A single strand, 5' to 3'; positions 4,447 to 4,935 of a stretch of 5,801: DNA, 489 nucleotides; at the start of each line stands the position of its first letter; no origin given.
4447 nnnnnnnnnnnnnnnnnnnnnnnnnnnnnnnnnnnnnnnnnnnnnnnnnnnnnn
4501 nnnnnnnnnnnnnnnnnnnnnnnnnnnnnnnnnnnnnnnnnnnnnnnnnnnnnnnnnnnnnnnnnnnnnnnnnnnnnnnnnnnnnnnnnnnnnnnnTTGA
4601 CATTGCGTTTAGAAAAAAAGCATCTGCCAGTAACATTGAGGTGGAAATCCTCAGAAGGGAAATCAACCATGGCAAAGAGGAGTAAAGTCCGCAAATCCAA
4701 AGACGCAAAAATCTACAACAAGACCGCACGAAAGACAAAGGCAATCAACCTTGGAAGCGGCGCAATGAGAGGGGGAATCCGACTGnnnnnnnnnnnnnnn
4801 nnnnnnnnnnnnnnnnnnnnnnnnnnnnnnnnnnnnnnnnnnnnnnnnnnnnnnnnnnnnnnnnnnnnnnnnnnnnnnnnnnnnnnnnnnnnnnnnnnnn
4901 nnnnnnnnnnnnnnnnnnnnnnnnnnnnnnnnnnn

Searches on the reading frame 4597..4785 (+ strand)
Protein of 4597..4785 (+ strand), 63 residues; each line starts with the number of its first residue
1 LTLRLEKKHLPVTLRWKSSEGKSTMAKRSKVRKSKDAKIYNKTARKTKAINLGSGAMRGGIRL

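Call 4: search_protein_families(library=pfam, proteins=[window:4597-4785:+], max_evalue=1)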
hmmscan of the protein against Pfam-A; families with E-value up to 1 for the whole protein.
window:4597-4785:+ (63 aa): 0 families

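Call 5: search_protein_families(library=phrogs, proteins=[window:4597-4785:+], max_evalue=1)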
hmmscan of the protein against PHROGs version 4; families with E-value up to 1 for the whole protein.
window:4597-4785:+ (63 aa): 1 family
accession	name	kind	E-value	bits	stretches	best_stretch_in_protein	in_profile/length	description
phrog_10695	-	unknown function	2.4e-08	35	1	25-63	1-39/39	-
